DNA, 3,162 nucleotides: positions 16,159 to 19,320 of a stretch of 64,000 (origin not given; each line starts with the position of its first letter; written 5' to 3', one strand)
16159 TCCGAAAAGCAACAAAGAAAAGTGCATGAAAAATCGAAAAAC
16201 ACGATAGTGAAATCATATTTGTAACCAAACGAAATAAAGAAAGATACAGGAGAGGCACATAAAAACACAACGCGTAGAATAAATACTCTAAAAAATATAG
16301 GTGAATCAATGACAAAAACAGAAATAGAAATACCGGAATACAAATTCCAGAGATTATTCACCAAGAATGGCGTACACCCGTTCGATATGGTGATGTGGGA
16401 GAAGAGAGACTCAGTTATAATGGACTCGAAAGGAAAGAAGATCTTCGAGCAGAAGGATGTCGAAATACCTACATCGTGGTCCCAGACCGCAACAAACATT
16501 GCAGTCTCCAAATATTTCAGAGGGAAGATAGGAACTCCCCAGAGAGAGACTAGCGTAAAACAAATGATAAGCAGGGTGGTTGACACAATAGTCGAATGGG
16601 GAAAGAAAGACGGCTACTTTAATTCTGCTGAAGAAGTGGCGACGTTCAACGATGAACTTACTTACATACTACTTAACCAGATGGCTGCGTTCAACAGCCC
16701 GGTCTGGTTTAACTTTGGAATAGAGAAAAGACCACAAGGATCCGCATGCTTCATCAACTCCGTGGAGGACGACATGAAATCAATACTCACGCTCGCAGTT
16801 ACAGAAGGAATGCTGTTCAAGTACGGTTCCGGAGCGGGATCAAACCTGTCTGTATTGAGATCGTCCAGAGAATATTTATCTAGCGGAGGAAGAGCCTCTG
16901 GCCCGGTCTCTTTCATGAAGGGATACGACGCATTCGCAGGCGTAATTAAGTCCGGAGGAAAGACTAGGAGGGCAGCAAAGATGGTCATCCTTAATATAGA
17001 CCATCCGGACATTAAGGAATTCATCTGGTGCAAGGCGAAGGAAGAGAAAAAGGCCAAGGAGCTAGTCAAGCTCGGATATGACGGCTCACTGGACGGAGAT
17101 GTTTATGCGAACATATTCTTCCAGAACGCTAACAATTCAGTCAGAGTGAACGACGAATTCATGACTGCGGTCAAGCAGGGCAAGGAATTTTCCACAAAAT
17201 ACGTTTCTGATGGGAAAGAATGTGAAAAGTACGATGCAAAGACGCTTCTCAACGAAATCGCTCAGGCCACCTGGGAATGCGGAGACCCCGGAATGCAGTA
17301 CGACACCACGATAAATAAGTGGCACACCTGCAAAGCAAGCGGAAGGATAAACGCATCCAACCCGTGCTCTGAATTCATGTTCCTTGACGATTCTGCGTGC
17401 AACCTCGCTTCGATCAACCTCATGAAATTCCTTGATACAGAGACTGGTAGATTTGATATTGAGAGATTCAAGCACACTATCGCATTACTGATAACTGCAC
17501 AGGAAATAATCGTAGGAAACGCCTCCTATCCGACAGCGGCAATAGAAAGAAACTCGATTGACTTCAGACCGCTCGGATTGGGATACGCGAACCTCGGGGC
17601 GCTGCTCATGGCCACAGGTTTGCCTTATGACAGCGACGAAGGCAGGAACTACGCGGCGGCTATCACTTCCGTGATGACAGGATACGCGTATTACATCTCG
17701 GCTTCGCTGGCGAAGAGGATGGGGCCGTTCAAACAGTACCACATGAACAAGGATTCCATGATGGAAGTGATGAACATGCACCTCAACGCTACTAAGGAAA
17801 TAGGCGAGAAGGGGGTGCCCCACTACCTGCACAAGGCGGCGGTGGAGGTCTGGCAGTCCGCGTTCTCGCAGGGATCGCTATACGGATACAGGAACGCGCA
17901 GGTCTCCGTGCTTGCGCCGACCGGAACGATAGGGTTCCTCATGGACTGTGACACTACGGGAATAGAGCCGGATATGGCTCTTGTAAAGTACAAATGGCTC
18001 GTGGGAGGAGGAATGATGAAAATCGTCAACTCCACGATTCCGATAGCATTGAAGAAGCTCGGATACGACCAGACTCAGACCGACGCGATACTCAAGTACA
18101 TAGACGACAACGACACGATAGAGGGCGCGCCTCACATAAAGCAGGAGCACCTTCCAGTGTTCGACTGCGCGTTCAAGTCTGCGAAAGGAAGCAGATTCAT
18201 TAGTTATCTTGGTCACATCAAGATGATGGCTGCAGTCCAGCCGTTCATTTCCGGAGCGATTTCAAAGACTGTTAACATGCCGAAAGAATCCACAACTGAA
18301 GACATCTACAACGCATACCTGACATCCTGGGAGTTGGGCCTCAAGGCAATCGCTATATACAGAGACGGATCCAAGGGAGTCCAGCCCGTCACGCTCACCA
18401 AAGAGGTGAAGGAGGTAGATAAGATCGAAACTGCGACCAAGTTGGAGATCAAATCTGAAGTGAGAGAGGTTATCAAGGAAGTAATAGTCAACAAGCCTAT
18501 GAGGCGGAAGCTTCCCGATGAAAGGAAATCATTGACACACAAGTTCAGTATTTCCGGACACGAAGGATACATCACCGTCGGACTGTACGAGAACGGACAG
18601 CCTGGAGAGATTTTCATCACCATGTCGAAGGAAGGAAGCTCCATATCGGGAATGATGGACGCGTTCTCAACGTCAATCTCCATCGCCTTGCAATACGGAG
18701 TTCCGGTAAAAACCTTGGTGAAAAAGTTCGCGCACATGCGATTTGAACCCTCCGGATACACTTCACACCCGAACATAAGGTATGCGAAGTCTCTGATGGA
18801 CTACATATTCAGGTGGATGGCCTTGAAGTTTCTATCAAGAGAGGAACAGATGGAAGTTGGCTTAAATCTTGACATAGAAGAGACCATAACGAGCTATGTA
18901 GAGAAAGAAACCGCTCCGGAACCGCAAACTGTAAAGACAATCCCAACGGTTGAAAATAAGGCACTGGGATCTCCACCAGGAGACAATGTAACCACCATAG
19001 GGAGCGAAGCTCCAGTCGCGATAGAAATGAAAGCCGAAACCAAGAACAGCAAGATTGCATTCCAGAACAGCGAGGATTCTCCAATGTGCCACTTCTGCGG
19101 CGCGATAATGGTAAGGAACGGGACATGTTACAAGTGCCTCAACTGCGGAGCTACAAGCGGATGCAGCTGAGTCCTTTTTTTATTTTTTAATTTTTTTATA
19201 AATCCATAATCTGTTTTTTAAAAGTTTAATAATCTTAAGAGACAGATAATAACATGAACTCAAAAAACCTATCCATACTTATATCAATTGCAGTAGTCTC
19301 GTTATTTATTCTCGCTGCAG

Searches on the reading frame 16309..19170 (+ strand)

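Call 27: search_protein_families(library=pfam, proteins=[window:16309-19170:+], max_evalue=0.00001)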
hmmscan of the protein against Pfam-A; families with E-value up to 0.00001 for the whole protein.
window:16309-19170:+ (953 aa): 3 families
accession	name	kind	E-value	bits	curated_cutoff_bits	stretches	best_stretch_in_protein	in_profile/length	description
PF02867.20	Ribonuc_red_lgC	-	2.8e-139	465.6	23.9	1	145-684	1-523/523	Ribonucleotide reductase, barrel domain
PF08471.15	Ribonuc_red_2_N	-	1.9e-23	83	27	1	41-124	1-103/103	Class II vitamin B12-dependent ribonucleotide reductase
PF12637.14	TSCPD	-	5.5e-13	49.5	22.8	1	750-838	10-85/88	TSCPD domain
